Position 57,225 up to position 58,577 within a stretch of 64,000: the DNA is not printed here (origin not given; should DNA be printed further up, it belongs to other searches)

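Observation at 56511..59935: High-GC foreign island fused to the 3' end of tRNA-Asn, with no recombinase and a decayed cargo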

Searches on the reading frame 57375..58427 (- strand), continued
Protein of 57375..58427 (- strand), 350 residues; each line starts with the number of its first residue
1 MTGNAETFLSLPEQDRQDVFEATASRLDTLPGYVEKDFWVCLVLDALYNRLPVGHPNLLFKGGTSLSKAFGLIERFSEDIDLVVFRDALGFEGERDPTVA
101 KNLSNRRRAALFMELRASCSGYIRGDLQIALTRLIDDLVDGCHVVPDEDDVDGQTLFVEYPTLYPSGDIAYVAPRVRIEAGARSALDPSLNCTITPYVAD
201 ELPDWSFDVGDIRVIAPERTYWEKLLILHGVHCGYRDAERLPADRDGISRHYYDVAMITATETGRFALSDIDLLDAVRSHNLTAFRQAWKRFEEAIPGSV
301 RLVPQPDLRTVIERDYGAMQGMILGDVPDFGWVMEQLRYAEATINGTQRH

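Call 35: find_encoding_contigs(protein=P0005, flank=10000, max_places=3)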
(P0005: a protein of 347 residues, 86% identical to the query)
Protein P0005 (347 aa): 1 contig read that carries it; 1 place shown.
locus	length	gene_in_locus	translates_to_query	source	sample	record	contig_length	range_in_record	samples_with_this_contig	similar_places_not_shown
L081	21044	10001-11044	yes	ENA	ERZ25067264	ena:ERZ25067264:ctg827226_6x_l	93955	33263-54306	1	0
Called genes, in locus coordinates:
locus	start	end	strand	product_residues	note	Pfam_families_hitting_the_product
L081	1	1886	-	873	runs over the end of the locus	PF00931:NB-ARC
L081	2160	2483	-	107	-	PF13356:Arm-DNA-bind_3 (weak)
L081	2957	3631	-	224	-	PF01695:IstB_IS21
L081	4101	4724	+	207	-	PF12760:Zn_ribbon_IS1595, PF12762:DDE_Tnp_IS1595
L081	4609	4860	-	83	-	-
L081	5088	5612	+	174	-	PF13274:SocA_Panacea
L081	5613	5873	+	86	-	-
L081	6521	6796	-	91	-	-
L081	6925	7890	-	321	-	PF01555:N6_N4_Mtase, PF01844:HNH, PF14279:HNH_5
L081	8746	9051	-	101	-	PF02586:SRAP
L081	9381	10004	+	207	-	PF19570:DUF6088, PF13338:AbiEi_4 (faint)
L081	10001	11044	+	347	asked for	PF08843:AbiEii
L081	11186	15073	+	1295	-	PF00270:DEAD, PF00271:Helicase_C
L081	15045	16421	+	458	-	PF09369:MZB, PF04480:DUF559 (weak)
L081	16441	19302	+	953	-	PF00176:SNF2-rel_dom, PF00270:DEAD, PF04851:ResIII, PF00271:Helicase_C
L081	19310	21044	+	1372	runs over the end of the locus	PF02384:N6_Mtase (weak), PF20473:MmeI_Mtase (weak), PF07669:Eco57I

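Call 36: search_protein_families(library=padloc, proteins=[L081:11186-15073:+, L081:15045-16421:+, L081:16441-19302:+, L077:11204-12619:+, L077:14168-16435:+, L077:16452-19058:+, L079:11083-12660:+, L079:12685-14166:+], max_evalue=0.00001)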
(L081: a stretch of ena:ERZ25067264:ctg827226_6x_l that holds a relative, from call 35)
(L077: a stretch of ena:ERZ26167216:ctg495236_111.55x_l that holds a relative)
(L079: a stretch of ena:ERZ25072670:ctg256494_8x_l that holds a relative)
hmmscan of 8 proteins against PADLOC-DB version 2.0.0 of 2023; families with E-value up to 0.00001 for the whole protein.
L081:11186-15073:+ (1295 aa): 21 families
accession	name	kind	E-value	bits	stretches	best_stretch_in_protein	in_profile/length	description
PDLC00037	DruE3|DruE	-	1.6e-89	299.3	2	36-424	43-438/2055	SNF2 family N-terminal domain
PDLC00013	DruE1|DruE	-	5.1e-71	238.1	3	928-1241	1024-1312/1776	SNF2 family N-terminal domain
PDLC00035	DruE3|DruE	-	9e-71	237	2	41-384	49-404/1460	SNF2 family N-terminal domain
PDLC00036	DruE3|DruE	-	1.6e-57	192.6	2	93-307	95-314/2023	SNF2 family N-terminal domain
PDLC00015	DruE2|DruE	-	6.2e-57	191.2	3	949-1090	1131-1280/1887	SNF2 family N-terminal domain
PDLC00051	DruE4|DruE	-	9.4e-55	183.8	3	950-1085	1087-1229/1829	SNF2 family N-terminal domain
PDLC00014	DruE2|DruE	-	3e-51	172.2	2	988-1087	1207-1306/1928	SNF2 family N-terminal domain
PDLC02896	DpdJ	-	6.8e-24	81.7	1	193-276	329-413/1487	DpdJ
PDLC03960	SngC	-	1.5e-23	81.4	2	93-278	25-198/720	-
PDLC02503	BrxHI|BrxHII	-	2.3e-21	73.8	2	94-276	26-195/698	BrxHI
PDLC02501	BrxHI|BrxHII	-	1.2e-18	64.6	2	93-280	24-200/925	BrxHI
PDLC02569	DrmA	-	7.4e-15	51.8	1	961-1051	813-898/1095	DrmA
PDLC02898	DpdJ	-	2.4e-11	41.1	1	199-277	347-425/506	DpdJ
PDLC02893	DpdJ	-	5.7e-11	39.1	1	199-277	347-425/876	DpdJ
PDLC03928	PsyrT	-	1.8e-10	37.8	0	950-1040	265-351/689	-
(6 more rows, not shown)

L081:15045-16421:+ (458 aa): 5 families
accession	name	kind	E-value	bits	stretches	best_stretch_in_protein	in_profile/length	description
PDLC00014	DruE2|DruE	-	7.6e-13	44.8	1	23-317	1491-1801/1928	SNF2 family N-terminal domain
PDLC00015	DruE2|DruE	-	4.7e-12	42.4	1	24-324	1462-1771/1887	SNF2 family N-terminal domain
PDLC00013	DruE1|DruE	-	2.8e-10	36.7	1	190-352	1556-1700/1776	SNF2 family N-terminal domain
PDLC00051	DruE4|DruE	-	9.9e-08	27.9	1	198-318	1592-1706/1829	SNF2 family N-terminal domain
PDLC00037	DruE3|DruE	-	1.6e-06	24.1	1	197-319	1561-1668/2055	SNF2 family N-terminal domain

L081:16441-19302:+ (953 aa): 37 families (the best 25 are shown)
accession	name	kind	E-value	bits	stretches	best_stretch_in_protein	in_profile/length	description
PDLC02853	DpdE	-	2.3e-207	689.2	1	4-952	2-974/985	DpdE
PDLC02621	DrmD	-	7.4e-88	293.9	1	90-816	114-849/1040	DrmD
PDLC02500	BrxHI|BrxHII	-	6.3e-60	201.7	1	99-655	88-635/933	BrxHI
PDLC00659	HmaA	-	2.8e-58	195.7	1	77-791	80-824/1176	SNF2 helicase / DEAD-box helicase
PDLC02572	DrmA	-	7.1e-55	184.4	1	91-694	112-732/1043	DrmA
PDLC02504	BrxHI|BrxHII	-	6.9e-51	171.2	1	75-731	83-722/971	BrxHII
PDLC02632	DrmD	-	9.1e-48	161.2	1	91-591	117-629/662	DrmD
PDLC02843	DpdE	-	1.3e-44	150.4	2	86-311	143-339/1091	DpdE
PDLC02620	DrmD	-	1.7e-43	146.8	1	93-626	91-615/1060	DrmD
PDLC02633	DrmD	-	2.1e-43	146.4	1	91-633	119-683/839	DrmD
PDLC02840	DpdE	-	3.8e-43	146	2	118-309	176-342/1091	DpdE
PDLC02623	DrmD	-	2.7e-42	142.6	2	104-309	104-318/1040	DrmD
PDLC02619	DrmD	-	9.9e-36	121.2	1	89-618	20-564/872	DrmD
PDLC02634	DrmD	-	1.5e-35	120.2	2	116-410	106-392/900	DrmD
PDLC02622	DrmD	-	2e-28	97.4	1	91-290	116-322/422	DrmD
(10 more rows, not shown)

L077:11204-12619:+ (471 aa): 15 families
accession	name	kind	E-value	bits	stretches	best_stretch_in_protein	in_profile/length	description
PDLC00037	DruE3|DruE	-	8.1e-47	157.7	1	38-421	46-433/2055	SNF2 family N-terminal domain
PDLC00035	DruE3|DruE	-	5.6e-40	135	1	42-357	51-385/1460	SNF2 family N-terminal domain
PDLC00013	DruE1|DruE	-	1.1e-34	117.6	2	192-317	272-402/1776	SNF2 family N-terminal domain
PDLC00015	DruE2|DruE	-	5.3e-32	108.6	2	178-429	278-536/1887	SNF2 family N-terminal domain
PDLC00051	DruE4|DruE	-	8.2e-31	104.5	2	194-310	279-398/1829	SNF2 family N-terminal domain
PDLC00036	DruE3|DruE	-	2.1e-30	102.7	1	93-306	94-314/2023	SNF2 family N-terminal domain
PDLC00014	DruE2|DruE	-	9.2e-28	94.3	2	195-330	312-465/1928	SNF2 family N-terminal domain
PDLC02896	DpdJ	-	8.6e-24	81.3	2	192-275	329-413/1487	DpdJ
PDLC03960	SngC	-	1e-18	65.5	1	92-280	25-201/720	-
PDLC02503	BrxHI|BrxHII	-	1.9e-14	50.9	1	93-275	26-195/698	BrxHI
PDLC02898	DpdJ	-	3.6e-13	47.2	1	198-276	347-425/506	DpdJ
PDLC02893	DpdJ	-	4.1e-12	42.8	1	197-278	346-427/876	DpdJ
PDLC02501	BrxHI|BrxHII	-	1.8e-09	34.3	1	98-276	30-197/925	BrxHI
PDLC02897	DpdJ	-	2.7e-06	23.4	1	105-275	113-287/1570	DpdJ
PDLC00937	Cas3d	-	4.4e-06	24.1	0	95-248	1-163/357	"CRISPR-associated helicase Cas3, subtype CYANO"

L077:14168-16435:+ (755 aa): 9 families
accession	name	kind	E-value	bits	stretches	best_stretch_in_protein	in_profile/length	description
PDLC00013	DruE1|DruE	-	8.4e-47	157.8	2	1-380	1092-1443/1776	SNF2 family N-terminal domain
PDLC00014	DruE2|DruE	-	1e-42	143.9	2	1-98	1209-1306/1928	SNF2 family N-terminal domain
PDLC00015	DruE2|DruE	-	4.1e-42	142.1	2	1-101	1180-1280/1887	SNF2 family N-terminal domain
PDLC00037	DruE3|DruE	-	4.2e-42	142.1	2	1-349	1066-1403/2055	SNF2 family N-terminal domain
PDLC00051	DruE4|DruE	-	7.6e-32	107.9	2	1-98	1134-1231/1829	SNF2 family N-terminal domain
PDLC00035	DruE3|DruE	-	9.7e-26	87.8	1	1-347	1069-1399/1460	SNF2 family N-terminal domain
PDLC00036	DruE3|DruE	-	3.8e-24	81.9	1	1-347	1059-1382/2023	SNF2 family N-terminal domain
PDLC02503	BrxHI|BrxHII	-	2.5e-06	24.1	0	1-36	308-343/698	BrxHI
PDLC02569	DrmA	-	6.6e-06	22.2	1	1-57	839-894/1095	DrmA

L077:16452-19058:+ (868 aa): 35 families (the best 25 are shown)
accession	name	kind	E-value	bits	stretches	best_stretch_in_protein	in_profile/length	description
PDLC02853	DpdE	-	7.5e-196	651.1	1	4-834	2-861/985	DpdE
PDLC02621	DrmD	-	1.5e-85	286.3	1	7-790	13-823/1040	DrmD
PDLC02500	BrxHI|BrxHII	-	3.9e-58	195.8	1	99-627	88-612/933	BrxHI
PDLC00659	HmaA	-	7.6e-56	187.6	1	78-628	81-650/1176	SNF2 helicase / DEAD-box helicase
PDLC02572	DrmA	-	4.8e-54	181.7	1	90-695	111-733/1043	DrmA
PDLC02504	BrxHI|BrxHII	-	2.2e-48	163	1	75-731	83-722/971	BrxHII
PDLC02632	DrmD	-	8.1e-47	158.1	1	91-591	117-629/662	DrmD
PDLC02633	DrmD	-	1.2e-42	143.9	1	91-628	119-678/839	DrmD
PDLC02620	DrmD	-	3.2e-42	142.6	1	93-626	91-615/1060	DrmD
PDLC02840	DpdE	-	7.3e-42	141.7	2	120-309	178-342/1091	DpdE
PDLC02843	DpdE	-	1.1e-40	137.5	2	104-311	161-339/1091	DpdE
PDLC02623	DrmD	-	8.2e-40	134.4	2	104-308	104-317/1040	DrmD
PDLC02634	DrmD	-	7.6e-36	121.3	1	119-640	109-635/900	DrmD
PDLC02619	DrmD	-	3.3e-35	119.5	1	89-618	20-564/872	DrmD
PDLC02624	DrmD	-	7.5e-28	95.4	1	141-629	4-514/652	DrmD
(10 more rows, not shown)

L079:11083-12660:+ (525 aa): 0 families

L079:12685-14166:+ (493 aa): 0 families

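Call 41: find_encoding_contigs(protein=P0004, flank=10000, max_places=3)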
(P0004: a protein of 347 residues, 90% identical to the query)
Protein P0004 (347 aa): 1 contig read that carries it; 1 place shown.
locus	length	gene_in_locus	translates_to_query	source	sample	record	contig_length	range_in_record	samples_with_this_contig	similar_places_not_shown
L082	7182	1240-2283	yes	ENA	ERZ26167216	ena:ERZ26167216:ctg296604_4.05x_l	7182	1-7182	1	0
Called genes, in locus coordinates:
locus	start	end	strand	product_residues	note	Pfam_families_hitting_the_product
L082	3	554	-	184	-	?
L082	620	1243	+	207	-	PF19570:DUF6088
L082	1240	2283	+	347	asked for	PF08843:AbiEii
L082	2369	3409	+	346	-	PF05598:DUF772, PF01609:DDE_Tnp_1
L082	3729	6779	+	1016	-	PF00270:DEAD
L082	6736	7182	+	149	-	?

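Call 42: find_encoding_contigs(protein=P0002, flank=10000, max_places=3)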
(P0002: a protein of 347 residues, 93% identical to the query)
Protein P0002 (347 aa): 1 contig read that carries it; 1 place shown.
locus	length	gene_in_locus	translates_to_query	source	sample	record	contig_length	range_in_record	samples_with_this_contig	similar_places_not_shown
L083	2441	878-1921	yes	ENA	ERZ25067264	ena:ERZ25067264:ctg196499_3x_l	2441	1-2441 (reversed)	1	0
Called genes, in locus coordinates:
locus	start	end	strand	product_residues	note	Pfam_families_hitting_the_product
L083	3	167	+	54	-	?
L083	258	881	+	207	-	PF19570:DUF6088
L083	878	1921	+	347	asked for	PF08843:AbiEii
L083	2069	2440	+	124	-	?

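Call 52: list_cluster_members(proteins=[P0001, P0003, P0006, P0016, P0031, P0037, P0039, P0042, P0044, P0050])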
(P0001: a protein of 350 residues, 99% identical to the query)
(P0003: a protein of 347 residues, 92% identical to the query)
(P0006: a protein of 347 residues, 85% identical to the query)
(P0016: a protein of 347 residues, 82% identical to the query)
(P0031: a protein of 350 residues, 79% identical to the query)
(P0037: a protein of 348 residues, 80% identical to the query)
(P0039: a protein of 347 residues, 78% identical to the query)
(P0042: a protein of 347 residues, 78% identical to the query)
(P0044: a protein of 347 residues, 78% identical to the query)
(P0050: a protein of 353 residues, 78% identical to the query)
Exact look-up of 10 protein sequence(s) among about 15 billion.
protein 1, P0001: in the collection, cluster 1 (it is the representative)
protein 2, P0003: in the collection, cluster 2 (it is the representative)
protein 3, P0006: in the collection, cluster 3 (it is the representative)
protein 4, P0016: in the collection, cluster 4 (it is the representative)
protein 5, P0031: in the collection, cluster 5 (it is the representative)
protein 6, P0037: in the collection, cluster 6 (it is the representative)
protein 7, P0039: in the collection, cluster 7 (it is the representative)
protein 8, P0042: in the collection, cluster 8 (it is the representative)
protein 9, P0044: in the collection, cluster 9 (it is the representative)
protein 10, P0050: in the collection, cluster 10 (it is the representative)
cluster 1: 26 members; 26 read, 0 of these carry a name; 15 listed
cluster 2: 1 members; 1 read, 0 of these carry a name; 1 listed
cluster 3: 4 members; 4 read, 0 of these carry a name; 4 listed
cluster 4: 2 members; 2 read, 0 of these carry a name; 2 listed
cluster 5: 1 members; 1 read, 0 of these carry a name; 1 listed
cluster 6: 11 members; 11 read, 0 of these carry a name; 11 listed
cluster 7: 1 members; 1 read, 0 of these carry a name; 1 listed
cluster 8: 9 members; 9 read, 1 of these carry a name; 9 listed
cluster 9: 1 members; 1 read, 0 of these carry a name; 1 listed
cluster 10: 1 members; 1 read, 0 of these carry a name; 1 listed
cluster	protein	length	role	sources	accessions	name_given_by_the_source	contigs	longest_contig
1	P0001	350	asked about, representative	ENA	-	-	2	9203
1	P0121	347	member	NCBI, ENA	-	-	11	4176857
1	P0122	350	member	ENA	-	-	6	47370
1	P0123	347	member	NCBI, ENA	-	-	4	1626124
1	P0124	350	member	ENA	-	-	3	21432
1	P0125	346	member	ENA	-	-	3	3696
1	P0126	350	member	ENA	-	-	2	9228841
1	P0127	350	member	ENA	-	-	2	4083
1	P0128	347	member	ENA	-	-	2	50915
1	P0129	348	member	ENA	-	-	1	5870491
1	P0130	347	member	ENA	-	-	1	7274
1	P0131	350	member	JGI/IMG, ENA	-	-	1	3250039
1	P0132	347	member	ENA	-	-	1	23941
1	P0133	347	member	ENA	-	-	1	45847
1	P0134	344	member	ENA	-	-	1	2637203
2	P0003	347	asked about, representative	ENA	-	-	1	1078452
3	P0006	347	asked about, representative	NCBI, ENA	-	-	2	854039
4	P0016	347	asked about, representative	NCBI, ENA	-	-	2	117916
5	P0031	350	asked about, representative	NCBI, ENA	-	-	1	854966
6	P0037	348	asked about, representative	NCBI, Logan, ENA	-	-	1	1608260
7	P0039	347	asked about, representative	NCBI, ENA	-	-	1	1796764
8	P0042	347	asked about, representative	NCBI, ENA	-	-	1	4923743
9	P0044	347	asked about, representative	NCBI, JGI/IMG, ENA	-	-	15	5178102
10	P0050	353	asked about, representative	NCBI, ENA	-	-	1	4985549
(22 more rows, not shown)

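Call 54: find_encoding_contigs(protein=P0126, flank=6000, max_places=4)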
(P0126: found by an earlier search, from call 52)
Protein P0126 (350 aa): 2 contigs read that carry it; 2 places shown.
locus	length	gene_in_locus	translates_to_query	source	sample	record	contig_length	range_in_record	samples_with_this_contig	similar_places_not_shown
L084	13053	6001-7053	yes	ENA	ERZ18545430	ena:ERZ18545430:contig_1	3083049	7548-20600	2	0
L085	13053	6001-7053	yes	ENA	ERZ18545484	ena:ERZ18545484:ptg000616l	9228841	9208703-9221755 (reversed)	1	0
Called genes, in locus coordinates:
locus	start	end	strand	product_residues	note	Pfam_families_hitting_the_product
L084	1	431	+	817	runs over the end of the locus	PF00890:FAD_binding_2 (faint), PF01266:DAO, PF07992:Pyr_redox_2 (faint), PF16350:FAO_M, PF01571:GCV_T, PF08669:GCV_T_C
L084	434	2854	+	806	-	PF01266:DAO, PF07992:Pyr_redox_2 (faint), PF16350:FAO_M, PF01571:GCV_T, PF08669:GCV_T_C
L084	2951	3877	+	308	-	PF01633:Choline_kinase, PF01636:APH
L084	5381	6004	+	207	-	PF19570:DUF6088, PF13338:AbiEi_4 (weak)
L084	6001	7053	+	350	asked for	PF08843:AbiEii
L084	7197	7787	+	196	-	-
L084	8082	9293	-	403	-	PF01071:GARS_A, PF02222:ATP-grasp (faint), PF13535:ATP-grasp_4, PF18603:LAL_C2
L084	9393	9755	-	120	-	PF01521:Fe-S_biosyn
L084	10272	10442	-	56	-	-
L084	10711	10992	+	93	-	PF04362:Iron_traffic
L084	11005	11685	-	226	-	PF11967:RecO_N, PF02565:RecO_C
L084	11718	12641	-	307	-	PF03193:RsgA_GTPase (faint), PF00009:GTP_EFTU, PF00350:Dynamin_N (faint), PF01926:MMR_HSR1, PF02421:FeoB_N, PF04548:AIG1 (weak), PF07650:KH_2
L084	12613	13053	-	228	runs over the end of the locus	PF22935:RM44_endonuclase (faint), PF14622:Ribonucleas_3_3, PF00636:Ribonuclease_3, PF00035:dsrm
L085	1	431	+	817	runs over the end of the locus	PF00890:FAD_binding_2 (faint), PF01266:DAO, PF07992:Pyr_redox_2 (faint), PF16350:FAO_M, PF01571:GCV_T, PF08669:GCV_T_C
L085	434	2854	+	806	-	PF01266:DAO, PF07992:Pyr_redox_2 (faint), PF16350:FAO_M, PF01571:GCV_T, PF08669:GCV_T_C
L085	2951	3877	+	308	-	PF01633:Choline_kinase, PF01636:APH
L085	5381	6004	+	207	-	PF19570:DUF6088, PF13338:AbiEi_4 (weak)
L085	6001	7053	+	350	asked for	PF08843:AbiEii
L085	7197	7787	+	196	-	-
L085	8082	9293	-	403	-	PF01071:GARS_A, PF02222:ATP-grasp (faint), PF13535:ATP-grasp_4, PF18603:LAL_C2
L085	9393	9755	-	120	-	PF01521:Fe-S_biosyn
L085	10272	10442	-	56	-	-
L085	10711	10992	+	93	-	PF04362:Iron_traffic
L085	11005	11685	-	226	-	PF11967:RecO_N, PF02565:RecO_C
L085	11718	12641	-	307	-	PF03193:RsgA_GTPase (faint), PF00009:GTP_EFTU, PF00350:Dynamin_N (faint), PF01926:MMR_HSR1, PF02421:FeoB_N, PF04548:AIG1 (weak), PF07650:KH_2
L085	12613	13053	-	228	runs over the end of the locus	PF22935:RM44_endonuclase (faint), PF14622:Ribonucleas_3_3, PF00636:Ribonuclease_3, PF00035:dsrm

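Call 55: find_encoding_contigs(protein=P0129, flank=10000, max_places=3)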
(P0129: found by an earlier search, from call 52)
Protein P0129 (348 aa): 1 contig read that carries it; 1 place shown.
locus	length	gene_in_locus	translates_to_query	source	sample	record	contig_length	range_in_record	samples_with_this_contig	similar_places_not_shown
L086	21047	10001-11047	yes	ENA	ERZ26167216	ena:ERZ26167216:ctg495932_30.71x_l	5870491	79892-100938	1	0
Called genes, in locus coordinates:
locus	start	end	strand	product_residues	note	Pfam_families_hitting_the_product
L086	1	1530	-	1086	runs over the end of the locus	-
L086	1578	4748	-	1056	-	PF13620:CarboxypepD_reg, PF13715:CarbopepD_reg_2, PF25183:OMP_b-brl_4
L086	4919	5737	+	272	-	-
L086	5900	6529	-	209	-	-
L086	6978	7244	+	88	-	-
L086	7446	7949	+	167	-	-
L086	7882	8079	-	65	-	-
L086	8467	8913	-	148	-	-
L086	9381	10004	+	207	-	PF19570:DUF6088, PF13338:AbiEi_4 (weak)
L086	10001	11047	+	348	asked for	PF08843:AbiEii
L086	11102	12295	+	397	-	PF04851:ResIII (weak)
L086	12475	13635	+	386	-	PF13936:HTH_38, PF00665:rve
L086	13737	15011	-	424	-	PF01548:DEDD_Tnp_IS110, PF02371:Transposase_20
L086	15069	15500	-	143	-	PF01527:HTH_Tnp_1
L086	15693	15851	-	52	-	-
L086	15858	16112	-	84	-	-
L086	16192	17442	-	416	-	PF00872:Transposase_mut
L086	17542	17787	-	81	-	-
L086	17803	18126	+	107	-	PF10546:P63C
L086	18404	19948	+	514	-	PF13384:HTH_23 (faint), PF00665:rve, PF22483:Mu-transpos_C_2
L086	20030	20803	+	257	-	PF01695:IstB_IS21, PF20720:nSTAND3 (weak), PF13401:AAA_22 (faint)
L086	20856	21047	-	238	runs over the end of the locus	-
